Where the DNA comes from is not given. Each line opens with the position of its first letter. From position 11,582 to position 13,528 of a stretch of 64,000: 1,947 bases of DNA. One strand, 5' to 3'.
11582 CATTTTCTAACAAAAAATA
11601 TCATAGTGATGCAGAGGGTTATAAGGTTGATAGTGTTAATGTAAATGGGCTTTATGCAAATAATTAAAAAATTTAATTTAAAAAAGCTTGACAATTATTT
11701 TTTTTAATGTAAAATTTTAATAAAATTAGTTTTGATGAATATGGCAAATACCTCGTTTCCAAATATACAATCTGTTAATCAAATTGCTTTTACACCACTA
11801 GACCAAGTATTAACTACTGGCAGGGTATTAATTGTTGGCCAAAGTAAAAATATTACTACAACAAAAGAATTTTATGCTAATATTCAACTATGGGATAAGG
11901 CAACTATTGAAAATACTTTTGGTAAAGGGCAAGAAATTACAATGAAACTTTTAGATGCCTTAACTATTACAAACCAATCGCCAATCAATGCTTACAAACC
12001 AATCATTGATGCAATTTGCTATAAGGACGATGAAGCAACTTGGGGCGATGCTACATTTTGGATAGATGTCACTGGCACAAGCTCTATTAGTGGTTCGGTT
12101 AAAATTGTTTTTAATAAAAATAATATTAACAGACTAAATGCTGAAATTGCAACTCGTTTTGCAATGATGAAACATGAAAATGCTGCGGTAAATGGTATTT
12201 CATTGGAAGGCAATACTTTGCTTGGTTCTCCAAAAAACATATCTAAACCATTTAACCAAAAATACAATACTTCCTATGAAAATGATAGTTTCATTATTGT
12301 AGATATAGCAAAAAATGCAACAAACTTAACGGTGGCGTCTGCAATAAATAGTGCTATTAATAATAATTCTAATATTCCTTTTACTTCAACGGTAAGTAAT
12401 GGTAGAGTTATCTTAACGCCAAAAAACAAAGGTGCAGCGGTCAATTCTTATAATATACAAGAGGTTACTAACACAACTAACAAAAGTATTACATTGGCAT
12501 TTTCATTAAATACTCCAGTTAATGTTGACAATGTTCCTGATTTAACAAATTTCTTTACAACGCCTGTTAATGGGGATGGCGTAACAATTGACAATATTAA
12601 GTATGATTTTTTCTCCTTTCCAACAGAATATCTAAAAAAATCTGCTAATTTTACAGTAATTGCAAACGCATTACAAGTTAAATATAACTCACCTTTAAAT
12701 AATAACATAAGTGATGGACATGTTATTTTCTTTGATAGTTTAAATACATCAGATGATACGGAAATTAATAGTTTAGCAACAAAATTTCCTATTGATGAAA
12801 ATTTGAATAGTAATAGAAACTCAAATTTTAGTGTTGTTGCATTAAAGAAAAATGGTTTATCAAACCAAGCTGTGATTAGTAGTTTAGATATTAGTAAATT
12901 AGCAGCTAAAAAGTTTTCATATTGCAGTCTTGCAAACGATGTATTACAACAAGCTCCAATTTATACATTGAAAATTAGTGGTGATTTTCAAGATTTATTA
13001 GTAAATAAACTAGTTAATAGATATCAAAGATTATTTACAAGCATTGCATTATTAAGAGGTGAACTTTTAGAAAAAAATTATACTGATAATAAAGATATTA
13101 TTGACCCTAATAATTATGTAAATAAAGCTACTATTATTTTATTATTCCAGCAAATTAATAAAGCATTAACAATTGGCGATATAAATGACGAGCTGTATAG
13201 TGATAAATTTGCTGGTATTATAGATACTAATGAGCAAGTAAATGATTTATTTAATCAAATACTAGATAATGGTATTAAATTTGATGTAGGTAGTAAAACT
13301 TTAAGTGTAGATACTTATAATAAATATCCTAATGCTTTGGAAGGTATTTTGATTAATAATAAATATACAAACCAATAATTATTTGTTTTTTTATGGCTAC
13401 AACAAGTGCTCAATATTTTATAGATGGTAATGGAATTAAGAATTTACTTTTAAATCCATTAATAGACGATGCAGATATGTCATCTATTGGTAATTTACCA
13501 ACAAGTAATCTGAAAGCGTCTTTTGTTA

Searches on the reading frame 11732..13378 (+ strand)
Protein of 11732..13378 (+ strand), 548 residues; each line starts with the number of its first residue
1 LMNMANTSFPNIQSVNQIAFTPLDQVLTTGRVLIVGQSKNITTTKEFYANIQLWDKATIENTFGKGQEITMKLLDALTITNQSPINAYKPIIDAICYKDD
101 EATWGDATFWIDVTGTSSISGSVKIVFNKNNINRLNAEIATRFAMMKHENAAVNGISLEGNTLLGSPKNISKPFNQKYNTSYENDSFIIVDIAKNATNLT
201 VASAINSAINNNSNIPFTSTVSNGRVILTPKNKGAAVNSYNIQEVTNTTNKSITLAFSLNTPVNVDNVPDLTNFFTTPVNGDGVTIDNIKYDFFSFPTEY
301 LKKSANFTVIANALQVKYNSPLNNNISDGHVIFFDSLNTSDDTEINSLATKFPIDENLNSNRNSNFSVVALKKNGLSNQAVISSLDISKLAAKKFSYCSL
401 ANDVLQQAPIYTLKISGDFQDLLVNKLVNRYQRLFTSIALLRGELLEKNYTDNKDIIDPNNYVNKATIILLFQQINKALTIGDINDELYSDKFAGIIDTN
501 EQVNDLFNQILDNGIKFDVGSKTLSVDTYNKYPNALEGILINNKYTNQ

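Call 53: search_protein_families(library=pfam, proteins=[window:11732-13378:+], max_evalue=0.00001)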
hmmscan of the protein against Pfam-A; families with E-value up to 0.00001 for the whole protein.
window:11732-13378:+ (548 aa): 0 families

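Call 68: search_protein_families(library=phrogs, proteins=[window:11732-13378:+], max_evalue=0.00001)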
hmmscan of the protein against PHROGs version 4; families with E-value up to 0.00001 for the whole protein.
window:11732-13378:+ (548 aa): 1 family
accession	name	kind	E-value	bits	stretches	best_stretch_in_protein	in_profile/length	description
phrog_165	-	tail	1.5e-10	41.2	1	190-278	130-220/493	tail sheath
